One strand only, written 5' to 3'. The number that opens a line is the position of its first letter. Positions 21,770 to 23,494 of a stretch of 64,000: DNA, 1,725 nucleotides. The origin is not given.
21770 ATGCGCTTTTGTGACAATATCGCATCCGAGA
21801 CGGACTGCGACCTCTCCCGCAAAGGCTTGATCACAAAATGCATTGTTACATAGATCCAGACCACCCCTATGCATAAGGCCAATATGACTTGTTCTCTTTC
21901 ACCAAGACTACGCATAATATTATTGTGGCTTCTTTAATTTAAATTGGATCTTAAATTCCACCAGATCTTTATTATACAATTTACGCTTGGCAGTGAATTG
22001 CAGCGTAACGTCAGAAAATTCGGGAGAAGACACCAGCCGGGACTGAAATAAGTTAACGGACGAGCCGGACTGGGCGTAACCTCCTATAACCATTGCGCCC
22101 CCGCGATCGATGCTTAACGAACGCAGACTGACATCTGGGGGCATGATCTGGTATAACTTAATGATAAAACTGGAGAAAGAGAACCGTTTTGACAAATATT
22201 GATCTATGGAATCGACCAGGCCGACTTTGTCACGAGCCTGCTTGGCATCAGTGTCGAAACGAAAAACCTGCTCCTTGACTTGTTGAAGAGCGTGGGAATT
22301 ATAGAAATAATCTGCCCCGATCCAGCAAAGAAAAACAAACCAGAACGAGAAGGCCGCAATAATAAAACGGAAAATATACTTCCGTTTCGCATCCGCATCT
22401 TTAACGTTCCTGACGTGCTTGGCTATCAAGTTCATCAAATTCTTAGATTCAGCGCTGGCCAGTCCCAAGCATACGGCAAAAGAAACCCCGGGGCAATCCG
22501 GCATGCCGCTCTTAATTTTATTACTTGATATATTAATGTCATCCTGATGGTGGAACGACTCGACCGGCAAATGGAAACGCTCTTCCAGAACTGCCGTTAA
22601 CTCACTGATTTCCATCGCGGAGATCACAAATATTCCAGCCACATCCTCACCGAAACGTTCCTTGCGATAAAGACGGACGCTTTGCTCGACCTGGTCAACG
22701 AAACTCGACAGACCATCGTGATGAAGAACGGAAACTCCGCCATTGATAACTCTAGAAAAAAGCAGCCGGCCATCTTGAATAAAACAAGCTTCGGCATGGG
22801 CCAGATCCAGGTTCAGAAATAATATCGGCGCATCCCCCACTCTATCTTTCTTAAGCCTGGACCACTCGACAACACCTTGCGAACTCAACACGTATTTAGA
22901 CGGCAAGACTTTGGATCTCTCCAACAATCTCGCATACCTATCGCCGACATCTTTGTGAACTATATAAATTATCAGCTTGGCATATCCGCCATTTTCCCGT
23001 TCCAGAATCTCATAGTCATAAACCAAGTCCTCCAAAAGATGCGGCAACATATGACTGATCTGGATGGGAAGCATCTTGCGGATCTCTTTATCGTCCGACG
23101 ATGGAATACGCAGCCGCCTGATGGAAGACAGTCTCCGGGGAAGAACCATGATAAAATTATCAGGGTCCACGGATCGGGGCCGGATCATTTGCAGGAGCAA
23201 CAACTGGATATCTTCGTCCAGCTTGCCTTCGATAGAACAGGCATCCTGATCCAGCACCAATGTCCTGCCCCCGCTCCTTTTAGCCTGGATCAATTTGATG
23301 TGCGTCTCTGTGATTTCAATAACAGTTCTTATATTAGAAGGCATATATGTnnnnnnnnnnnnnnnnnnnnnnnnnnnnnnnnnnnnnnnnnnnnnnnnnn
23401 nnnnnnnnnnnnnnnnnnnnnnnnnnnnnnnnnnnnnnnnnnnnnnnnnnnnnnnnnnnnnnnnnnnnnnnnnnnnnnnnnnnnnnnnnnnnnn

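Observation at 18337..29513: Type II secretion-like operon with mixed T2SS / type IV pilus / MSHA features and non-canonical order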

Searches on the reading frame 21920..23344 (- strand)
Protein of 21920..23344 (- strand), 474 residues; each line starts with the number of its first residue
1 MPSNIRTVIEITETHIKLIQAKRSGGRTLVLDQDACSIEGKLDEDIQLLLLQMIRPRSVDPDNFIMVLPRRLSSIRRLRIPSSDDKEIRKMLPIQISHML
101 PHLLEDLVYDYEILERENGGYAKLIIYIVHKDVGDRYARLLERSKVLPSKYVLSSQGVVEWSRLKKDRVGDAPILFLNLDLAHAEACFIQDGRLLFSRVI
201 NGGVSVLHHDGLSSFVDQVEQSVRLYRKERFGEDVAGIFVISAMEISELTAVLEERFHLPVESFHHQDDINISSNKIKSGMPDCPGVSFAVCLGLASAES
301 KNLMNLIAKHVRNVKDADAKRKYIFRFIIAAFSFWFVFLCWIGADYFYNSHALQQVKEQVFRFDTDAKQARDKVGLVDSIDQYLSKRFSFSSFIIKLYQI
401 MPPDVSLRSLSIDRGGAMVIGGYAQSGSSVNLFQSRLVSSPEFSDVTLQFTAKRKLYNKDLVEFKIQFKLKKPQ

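Call 3: search_protein_families(library=pfam, proteins=[window:21920-23344:-], max_evalue=0.01)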
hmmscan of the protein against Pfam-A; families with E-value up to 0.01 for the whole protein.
window:21920-23344:- (474 aa): 1 family
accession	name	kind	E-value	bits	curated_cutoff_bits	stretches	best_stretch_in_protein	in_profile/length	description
PF05137.18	PilN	-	2.1e-11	44.1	22.8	1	396-470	5-78/78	Fimbrial assembly protein (PilN)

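Call 4: search_protein_families(library=ncbifam, proteins=[window:21920-23344:-], max_evalue=0.01)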
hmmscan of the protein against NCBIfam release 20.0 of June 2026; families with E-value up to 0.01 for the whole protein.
window:21920-23344:- (474 aa): 2 families
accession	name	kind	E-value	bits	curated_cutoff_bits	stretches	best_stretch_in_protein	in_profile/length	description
TIGR01175.1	pilM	subfamily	1.5e-10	40.6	133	1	8-204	7-220/348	type IV pilus assembly protein PilM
NF045709.1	Amuc_1101_fam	equivalog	3.7e-06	26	650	0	221-369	271-415/608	Amuc_1101 family PilM-like pilus complex protein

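Call 7: find_related_loci(query=window:21920-23344:-, collection=genome_contigs, flank=10000)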
Query window:21920-23344:- (474 aa) in genome_contigs; peptide patterns used: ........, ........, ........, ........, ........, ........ (x = any residue, [..] = any of these).
34 stretches matched a pattern; 1 encode a relative of the query (tblastn E <= 1e-3); 1 distinct loci.
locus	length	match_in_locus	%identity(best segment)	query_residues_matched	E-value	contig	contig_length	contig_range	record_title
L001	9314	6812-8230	51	1-472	2e-163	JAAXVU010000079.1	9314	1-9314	MAG: Candidatus Omnitrophota bacterium isolate W9_Combined_metabat1_094 W9_Combined_metabat1_094_NODE_4302, whole genome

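Call 10: find_encoding_contigs(protein=window:21920-23344:-, flank=10000, max_places=6)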
Protein window:21920-23344:- (474 aa): no gene with exactly this product is on record in the collection.

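Call 12: find_homologous_proteins(query=window:21920-23344:-)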
Query window:21920-23344:- (474 aa): 6 proteins with E <= 0.001 among 7483 candidates.
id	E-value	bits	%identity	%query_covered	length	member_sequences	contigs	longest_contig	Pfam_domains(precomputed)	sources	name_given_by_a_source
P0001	0.0e+0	1038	99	100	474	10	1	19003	PF05137.19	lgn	-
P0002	4.8e-157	541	51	100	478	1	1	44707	PF05137.19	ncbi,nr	ncbi:MAG: PilN domain-containing protein [Candidatus Omnitrophica bacterium]|nr:PilN domain-containi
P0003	2.9e-147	509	49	100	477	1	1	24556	PF05137.19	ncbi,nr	ncbi:MAG: PilN domain-containing protein [Candidatus Omnitrophica bacterium]|nr:PilN domain-containi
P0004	2.6e-121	424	44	99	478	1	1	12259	PF05137.19,PF11104.15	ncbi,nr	ncbi:MAG: PilN domain-containing protein [Candidatus Omnitrophica bacterium]|nr:PilN domain-containi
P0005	1.3e-116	408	42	99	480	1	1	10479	PF05137.19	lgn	-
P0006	1.1e-23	102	23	93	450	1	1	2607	PF05137.19,PF11104.15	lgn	-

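Call 13: find_encoding_contigs(protein=P0002, flank=10000, max_places=3)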
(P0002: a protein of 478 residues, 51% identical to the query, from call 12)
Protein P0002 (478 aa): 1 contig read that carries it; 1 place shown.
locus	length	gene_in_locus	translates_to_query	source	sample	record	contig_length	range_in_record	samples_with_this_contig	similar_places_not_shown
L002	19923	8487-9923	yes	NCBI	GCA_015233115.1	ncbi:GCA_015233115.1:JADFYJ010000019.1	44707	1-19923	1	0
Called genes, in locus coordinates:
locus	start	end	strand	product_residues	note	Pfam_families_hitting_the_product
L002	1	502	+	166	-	?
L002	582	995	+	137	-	-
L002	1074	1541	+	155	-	-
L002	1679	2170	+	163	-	-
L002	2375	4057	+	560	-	PF05157:MshEN, PF00437:T2SSE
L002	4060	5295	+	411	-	PF28597:T2SSF_N (weak), PF00482:T2SSF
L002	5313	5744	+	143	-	PF07963:N_methyl (weak), PF08334:T2SSG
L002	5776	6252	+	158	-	PF07963:N_methyl (weak)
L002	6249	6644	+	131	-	-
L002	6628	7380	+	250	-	-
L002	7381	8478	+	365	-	PF21687:T2SSK_1st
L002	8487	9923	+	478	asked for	PF05137:PilN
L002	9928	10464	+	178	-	-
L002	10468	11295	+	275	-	PF13191:AAA_16 (weak), PF01637:ATPase_2 (weak), PF13401:AAA_22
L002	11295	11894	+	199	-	-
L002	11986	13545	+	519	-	PF21305:type_II_gspD_N0 (weak), PF03958:Secretin_N, PF00263:Secretin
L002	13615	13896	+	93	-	PF05015:HigB-like_toxin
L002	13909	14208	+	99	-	PF01381:HTH_3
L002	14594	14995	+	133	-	-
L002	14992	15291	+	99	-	-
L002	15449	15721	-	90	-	PF12844:HTH_19, PF13560:HTH_31, PF01381:HTH_3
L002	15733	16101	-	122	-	PF05973:Gp49 (weak)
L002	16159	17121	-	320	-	PF02899:Phage_int_SAM_1, PF13495:Phage_int_SAM_4, PF00589:Phage_integrase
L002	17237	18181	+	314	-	PF02899:Phage_int_SAM_1 (weak), PF00589:Phage_integrase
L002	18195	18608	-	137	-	PF22091:DUF6941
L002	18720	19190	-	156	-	PF15919:HicB_lk_antitox (weak), PF05534:HicB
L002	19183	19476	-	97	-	-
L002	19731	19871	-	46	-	PF04945:YHS (weak)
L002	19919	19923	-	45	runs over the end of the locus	-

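Call 14: find_encoding_contigs(protein=P0003, flank=10000, max_places=3)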
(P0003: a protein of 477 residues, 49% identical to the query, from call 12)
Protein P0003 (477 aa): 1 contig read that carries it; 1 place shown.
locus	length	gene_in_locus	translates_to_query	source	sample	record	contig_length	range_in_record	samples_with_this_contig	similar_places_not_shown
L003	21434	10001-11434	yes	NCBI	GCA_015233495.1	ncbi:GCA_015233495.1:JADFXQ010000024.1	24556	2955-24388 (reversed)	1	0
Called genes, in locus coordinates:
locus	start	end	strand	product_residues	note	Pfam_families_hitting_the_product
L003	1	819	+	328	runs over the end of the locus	PF25023:TEN_YD-shell (weak)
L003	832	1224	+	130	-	PF15566:Imm32 (weak)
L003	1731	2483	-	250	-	PF05970:PIF1 (weak), PF13191:AAA_16 (weak), PF13604:AAA_30 (weak), PF13245:AAA_19 (weak), PF13401:AAA_22, PF09848:SLFN-g3_helicase (weak)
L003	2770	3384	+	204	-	-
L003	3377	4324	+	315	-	PF08843:AbiEii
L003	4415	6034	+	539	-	PF05157:MshEN, PF00437:T2SSE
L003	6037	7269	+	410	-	PF28597:T2SSF_N (faint), PF00482:T2SSF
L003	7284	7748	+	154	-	PF07963:N_methyl (weak)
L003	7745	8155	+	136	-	-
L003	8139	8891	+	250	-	-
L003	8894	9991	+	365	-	PF21687:T2SSK_1st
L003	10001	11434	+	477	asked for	PF05137:PilN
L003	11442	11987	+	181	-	PF04612:T2SSM (faint), PF10741:T2SSM_b (weak)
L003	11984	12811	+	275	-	PF13191:AAA_16 (weak), PF01637:ATPase_2, PF13401:AAA_22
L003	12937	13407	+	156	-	-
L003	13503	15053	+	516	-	PF21305:type_II_gspD_N0 (faint), PF03958:Secretin_N, PF00263:Secretin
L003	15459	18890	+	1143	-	PF00041:fn3 (weak), PF10179:NDNF (faint), PF16656:Pur_ac_phosph_N (faint), PF00041:fn3, PF28492:Beta_helix_4, PF05048:NosD (weak), PF13229:Beta_helix, PF13860:FlgD_ig (weak), +5 more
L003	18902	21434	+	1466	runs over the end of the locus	PF20148:DUF6531, PF05593:RHS_repeat (faint), PF25023:TEN_YD-shell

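Call 23: search_solved_structures(query=window:21920-23344:-, max_evalue=10)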
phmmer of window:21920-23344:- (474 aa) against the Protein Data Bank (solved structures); distinct sequences matched with E-value up to 10: 0.

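Call 28: find_related_loci(query=A1, collection=metagenome_contigs, flank=10000)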
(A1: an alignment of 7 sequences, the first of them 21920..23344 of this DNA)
Query A1 (474 aa) in metagenome_contigs; peptide patterns used: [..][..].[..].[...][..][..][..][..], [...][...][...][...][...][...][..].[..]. (x = any residue, [..] = any of these).
383 stretches matched a pattern; 47 encode a relative of the query (tblastn E <= 1e-3); 47 distinct loci.
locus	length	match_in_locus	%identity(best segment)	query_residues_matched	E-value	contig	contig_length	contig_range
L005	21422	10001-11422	35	1-471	2e-89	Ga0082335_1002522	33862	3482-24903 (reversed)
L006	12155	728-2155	34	1-472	5e-83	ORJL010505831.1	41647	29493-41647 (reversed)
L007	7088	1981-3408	30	1-472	8e-79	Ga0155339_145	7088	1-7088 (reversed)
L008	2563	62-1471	30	7-474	4e-71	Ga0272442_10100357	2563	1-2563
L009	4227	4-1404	29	7-471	9e-66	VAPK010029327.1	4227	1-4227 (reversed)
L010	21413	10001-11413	29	1-466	1e-65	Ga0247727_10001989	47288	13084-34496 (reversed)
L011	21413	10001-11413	29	1-466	7e-65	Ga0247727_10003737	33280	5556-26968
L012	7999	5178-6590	28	1-466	4e-64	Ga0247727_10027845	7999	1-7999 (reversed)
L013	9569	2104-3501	29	6-466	1e-61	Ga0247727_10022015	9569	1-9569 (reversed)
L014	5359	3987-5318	28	7-466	2e-60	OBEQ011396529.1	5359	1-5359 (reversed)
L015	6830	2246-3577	28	7-466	2e-60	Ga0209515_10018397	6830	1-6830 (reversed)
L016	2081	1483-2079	36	1-196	2e-37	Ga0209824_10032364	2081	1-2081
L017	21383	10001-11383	24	9-470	9e-36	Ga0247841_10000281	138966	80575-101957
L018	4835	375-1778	25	5-471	6e-35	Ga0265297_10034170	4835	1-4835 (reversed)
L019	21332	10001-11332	29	7-466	5e-63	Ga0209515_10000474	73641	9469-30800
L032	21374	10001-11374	23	4-469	2e-21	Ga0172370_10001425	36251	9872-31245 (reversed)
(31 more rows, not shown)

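Call 31: predict_structure(alignment_id=A1)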
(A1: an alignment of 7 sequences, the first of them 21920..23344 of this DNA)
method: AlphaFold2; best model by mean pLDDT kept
length: 474 residues; sequences in the alignment: 7
mean_pLDDT: 79.9   pTM: 0.61
mean pLDDT of the five models: 79.9, 79.4, 79.1, 78.1, 78.0
residues with pLDDT >= 90: 66; 70-90: 319; 50-70: 73; < 50: 16
segments of 3 or more residues with pLDDT < 50: 378-388
pLDDT, mean of each block of 10 residues (from residue 1): 75 88 77 87 91 86 85 80 89 86 84 83 85 82 81 87 73 88 87 84 77 90 82 80 84 91 75 56 73 83 66 71 86 93 86 78 69 51 44 72 81 73 87 88 85 78 87 56
secondary structure, 60 per line:
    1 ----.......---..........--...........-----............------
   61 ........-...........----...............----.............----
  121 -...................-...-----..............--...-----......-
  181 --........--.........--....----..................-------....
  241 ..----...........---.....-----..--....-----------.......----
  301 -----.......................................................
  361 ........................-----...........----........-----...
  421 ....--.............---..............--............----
elements in order: E5-11 E15-24 E27-37 H43-54 E64-68 E73-80 H85-99 E107-116 E122-130 H131-140 E150-153 H154-163 E174-179 E183-190 E193-201 H204-207 H212-229 E237-242 H247-257 E261-265 H275-278 H290-296 H306-384 H390-400 E405-412 E418-424 H427-439 E443-456 E459-470

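Call 34: fold_search(model_id=the predicted structure, library=pdb)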
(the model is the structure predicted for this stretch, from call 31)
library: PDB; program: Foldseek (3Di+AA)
matches with E <= 10: 1590; with E <= 0.001: 256
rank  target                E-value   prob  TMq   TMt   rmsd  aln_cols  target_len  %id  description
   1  5eou_B                8.6e-20  1.00  0.53  0.69   4.5       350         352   14  Pseudomonas aeruginosa PilM:PilN1-12 bound to ATP (released 2016-04-27)
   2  5eox_B                1.2e-19  1.00  0.46  0.58   6.2       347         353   14  Pseudomonas aeruginosa PilM bound to ADP (released 2016-04-27)
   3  5eq6_A                1.6e-19  1.00  0.47  0.60   5.8       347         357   14  Pseudomonas aeruginosa PilM bound to AMP-PNP (released 2016-04-27)
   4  5eoy_A                3.6e-19  1.00  0.46  0.58   6.2       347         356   14  Pseudomonas aeruginosa SeMet-PilM bound to ADP (released 2016-04-27)
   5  5eoy_B                4.6e-19  1.00  0.45  0.58   6.0       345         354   15  Pseudomonas aeruginosa SeMet-PilM bound to ADP (released 2016-04-27)
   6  5eox_A                5.1e-19  1.00  0.45  0.57   6.4       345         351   15  Pseudomonas aeruginosa PilM bound to ADP (released 2016-04-27)
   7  5eou_A                1.7e-18  1.00  0.50  0.68   4.7       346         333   14  Pseudomonas aeruginosa PilM:PilN1-12 bound to ATP (released 2016-04-27)
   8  5eq6_B                6.1e-18  1.00  0.45  0.58   6.5       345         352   14  Pseudomonas aeruginosa PilM bound to AMP-PNP (released 2016-04-27)
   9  3jc8_Ma               1.1e-15  1.00  0.51  0.67   4.5       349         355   15  Architectural model of the type IVa pilus machine in a piliated state (released 2016-03-16)
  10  2ych_A                1.9e-14  1.00  0.51  0.70   4.1       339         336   13  PilM-PilN type IV pilus biogenesis complex (released 2011-05-11)
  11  1e4g                  4.5e-12  1.00  0.42  0.51   7.1       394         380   13  FtsA (ATP-bound form) from Thermotoga maritima (released 2000-10-18)
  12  4a2b                  6.1e-12  1.00  0.43  0.52   6.0       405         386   13  Thermotoga maritima FtsA with ATP gamma S (released 2012-04-25)
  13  1e4f                  7.2e-12  1.00  0.42  0.51   6.6       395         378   13  FtsA (apo form) from Thermotoga maritima (released 2000-10-18)
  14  4a2a_B                1.4e-11  1.00  0.43  0.51   6.5       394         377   14  Thermotoga maritima FtsA:FtsZ(336-351) (released 2012-04-25)
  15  7q6i_D                1.7e-11  1.00  0.44  0.55   6.3       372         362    9  Vibrio maritimus FtsA 1-396 ATP and FtsN 1-29, bent tetramers in double filament arrangement (released 2022-09-21)
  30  1yf5                  7.2e-09  1.00  0.38  0.71   6.7       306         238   10  Cyto-Epsl: The Cytoplasmic Domain Of Epsl, An Inner Membrane Component Of The Type II Secretion System Of Vibrio Cholera (released 2005-05-03)
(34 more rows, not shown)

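Call 85: search_protein_families(library=pfam, proteins=[L032:3089-4549:+, L032:4709-5548:+, L032:5622-7019:+, L032:10004-11377:+, L032:11374-11904:+, L032:13231-14160:+, L032:14605-15609:+, L032:15613-16200:+, L032:16290-17585:+, L032:2368-3087:+], max_evalue=0.001)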
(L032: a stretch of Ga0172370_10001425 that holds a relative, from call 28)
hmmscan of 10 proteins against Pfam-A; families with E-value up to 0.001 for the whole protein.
L032:3089-4549:+ (486 aa): 3 families
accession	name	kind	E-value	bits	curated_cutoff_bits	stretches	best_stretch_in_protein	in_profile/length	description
PF00006.31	ATP-synt_ab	-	2.7e-68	230.2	29.5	1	132-347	1-213/213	ATP synthase alpha/beta family, nucleotide-binding domain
PF00306.32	ATP-synt_ab_C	-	1.6e-24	87.1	27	1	354-479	1-126/126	ATP synthase alpha/beta chain, C terminal domain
PF02874.29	ATP-synt_ab_N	-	8.2e-06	26.7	20.9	1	9-74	3-68/69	ATP synthase alpha/beta family, beta-barrel domain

L032:4709-5548:+ (279 aa): 1 family
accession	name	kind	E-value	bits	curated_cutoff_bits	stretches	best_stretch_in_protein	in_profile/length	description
PF00231.24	ATP-synt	-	3e-30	106.4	39.9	1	15-254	13-263/285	ATP synthase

L032:5622-7019:+ (465 aa): 3 families
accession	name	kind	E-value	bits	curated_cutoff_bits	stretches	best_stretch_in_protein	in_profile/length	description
PF00006.31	ATP-synt_ab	-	5.4e-67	226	29.5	1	142-353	1-212/213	ATP synthase alpha/beta family, nucleotide-binding domain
PF22919.1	ATP-synt_VA_C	-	4.9e-12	46.2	24.7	1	361-450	7-99/101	C-terminal domain of V and A type ATP synthase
PF02874.29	ATP-synt_ab_N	-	1.3e-05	26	20.9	1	10-75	1-65/69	ATP synthase alpha/beta family, beta-barrel domain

L032:10004-11377:+ (457 aa): 1 family
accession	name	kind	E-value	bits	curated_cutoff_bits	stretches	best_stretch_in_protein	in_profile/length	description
PF05137.18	PilN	-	1.1e-06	29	22.8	1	381-456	2-76/78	Fimbrial assembly protein (PilN)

L032:11374-11904:+ (176 aa): 1 family
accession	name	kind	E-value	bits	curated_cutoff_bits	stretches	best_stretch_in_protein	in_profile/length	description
PF04612.17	T2SSM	-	6.4e-05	23.6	27.8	1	4-110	11-106/160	Type II secretion system (T2SS), protein M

L032:13231-14160:+ (309 aa): 2 families
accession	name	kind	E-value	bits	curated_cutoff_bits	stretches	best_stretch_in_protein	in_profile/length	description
PF12836.13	HHH_3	-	1.3e-14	54.5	27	1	122-178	4-62/65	Helix-hairpin-helix motif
PF03934.19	T2SSK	-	0.00015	22.5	24.2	0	124-160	1-39/63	Type II secretion system (T2SS), protein K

L032:14605-15609:+ (334 aa): 6 families
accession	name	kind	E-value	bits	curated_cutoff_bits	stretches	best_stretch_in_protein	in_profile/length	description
PF02558.23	ApbA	-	2.2e-31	108.9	22.2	1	3-146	1-148/150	Ketopantoate reductase PanE/ApbA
PF08546.17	ApbA_C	-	4.8e-17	62.9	22.7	1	177-315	5-125/125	Ketopantoate reductase PanE/ApbA C terminal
PF00070.33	Pyr_redox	-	2.6e-06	28.3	22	1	2-35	1-34/82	Pyridine nucleotide-disulphide oxidoreductase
PF01266.30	DAO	-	3.9e-05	23.8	27.9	1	2-34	1-34/353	FAD dependent oxidoreductase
PF07992.20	Pyr_redox_2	-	9e-05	22.5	26.1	1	2-36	144-178/291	Pyridine nucleotide-disulphide oxidoreductase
PF03807.23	F420_oxidored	-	0.00034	21.6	21.6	1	2-100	1-94/94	NADP oxidoreductase coenzyme F420-dependent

L032:15613-16200:+ (195 aa): 0 families

L032:16290-17585:+ (431 aa): 2 families
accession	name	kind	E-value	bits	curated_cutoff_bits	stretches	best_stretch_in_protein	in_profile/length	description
PF00109.32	ketoacyl-synt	-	1.5e-40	139.8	20.8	1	15-264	2-252/252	Beta-ketoacyl synthase, N-terminal domain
PF02801.28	Ketoacyl-synt_C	-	2.8e-30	105.2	20.8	1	272-386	1-118/119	Beta-ketoacyl synthase, C-terminal domain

L032:2368-3087:+ (239 aa): 3 families
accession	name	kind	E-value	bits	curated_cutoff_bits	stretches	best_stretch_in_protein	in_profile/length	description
PF00213.23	OSCP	-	1.4e-12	48.5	22.3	1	93-232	35-168/172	ATP synthase delta (OSCP) subunit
PF00430.23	ATP-synt_B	-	7.5e-10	39.4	28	1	6-135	2-131/132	ATP synthase B/B' CF(0)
PF16999.10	V-ATPase_G_2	-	0.00018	22.5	28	1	45-130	13-97/104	Vacuolar (H+)-ATPase G subunit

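Call 90: search_protein_families(library=pfam, proteins=[L002:11295-11894:+, L003:12799-13407:+, L006:3606-4289:+, L007:4929-5570:+, L010:13831-14475:+, L011:13147-13800:+, L013:7515-8180:+], max_evalue=1)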
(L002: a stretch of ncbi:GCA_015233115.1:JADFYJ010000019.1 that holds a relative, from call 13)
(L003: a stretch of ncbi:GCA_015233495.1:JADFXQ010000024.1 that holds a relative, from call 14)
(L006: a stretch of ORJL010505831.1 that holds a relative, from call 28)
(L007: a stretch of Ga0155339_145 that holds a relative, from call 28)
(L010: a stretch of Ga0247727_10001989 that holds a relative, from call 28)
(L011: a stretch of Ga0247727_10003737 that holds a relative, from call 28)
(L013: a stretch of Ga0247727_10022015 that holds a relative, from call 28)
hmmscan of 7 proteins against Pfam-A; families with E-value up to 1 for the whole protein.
L002:11295-11894:+ (199 aa): 1 family
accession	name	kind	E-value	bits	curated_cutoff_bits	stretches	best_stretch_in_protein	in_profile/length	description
PF02431.20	Chalcone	-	0.091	12.6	27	1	60-127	35-104/203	Chalcone-flavanone isomerase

L003:12799-13407:+ (202 aa): 0 families

L006:3606-4289:+ (227 aa): 7 families
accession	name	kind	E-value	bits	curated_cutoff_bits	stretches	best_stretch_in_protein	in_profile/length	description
PF11356.14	T2SSC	-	4.1e-05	23.9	27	1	133-219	44-133/141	Type II secretion system protein C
PF09173.17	eIF2_C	-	0.021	15.4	22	1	173-219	11-57/86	Initiation factor eIF2 gamma, C terminal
PF11027.13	DUF2615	-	0.075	13.5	23.4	1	25-65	18-56/104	Protein of unknown function (DUF2615)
PF14139.11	YpzG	-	0.13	12.7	27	1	140-155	10-25/49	YpzG-like protein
PF04145.20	Ctr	-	0.23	12.4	25.3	1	35-89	74-126/151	Ctr copper transporter family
PF15144.11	DUF4576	-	0.33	11.3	27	0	147-199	27-80/88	Domain of unknown function (DUF4576)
PF04277.18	OAD_gamma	-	0.8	10.9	27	0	76-117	15-56/76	Oxaloacetate decarboxylase, gamma chain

L007:4929-5570:+ (213 aa): 2 families
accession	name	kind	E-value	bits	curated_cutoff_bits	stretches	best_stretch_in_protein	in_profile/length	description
PF16537.11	T2SSB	-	0.00017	21.6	28.4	1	174-204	27-58/60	Type II secretion system protein B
PF11356.14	T2SSC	-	0.0021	18.3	27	1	119-202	53-137/141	Type II secretion system protein C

L010:13831-14475:+ (214 aa): 2 families
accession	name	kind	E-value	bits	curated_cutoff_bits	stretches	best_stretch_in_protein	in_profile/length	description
PF16537.11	T2SSB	-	0.042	14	28.4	1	182-212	27-58/60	Type II secretion system protein B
PF23529.1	Microp_apicomplexa_16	-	0.19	12.2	27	1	63-95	37-68/73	Apicomplexa microprotein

L011:13147-13800:+ (217 aa): 2 families
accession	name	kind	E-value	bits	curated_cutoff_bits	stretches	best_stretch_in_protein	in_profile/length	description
PF13898.11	MINDY-3_4_CD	-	0.054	12.9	27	1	160-210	159-209/344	Deubiquitinating enzyme MINDY-3/4, conserved domain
PF16537.11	T2SSB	-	0.091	12.9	28.4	1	185-215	27-58/60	Type II secretion system protein B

L013:7515-8180:+ (221 aa): 2 families
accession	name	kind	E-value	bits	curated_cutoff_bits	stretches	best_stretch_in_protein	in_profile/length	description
PF16537.11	T2SSB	-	0.01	16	28.4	1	189-218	27-57/60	Type II secretion system protein B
PF04334.17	DUF478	-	0.075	13.5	25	1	47-82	24-61/68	Protein of unknown function (DUF478)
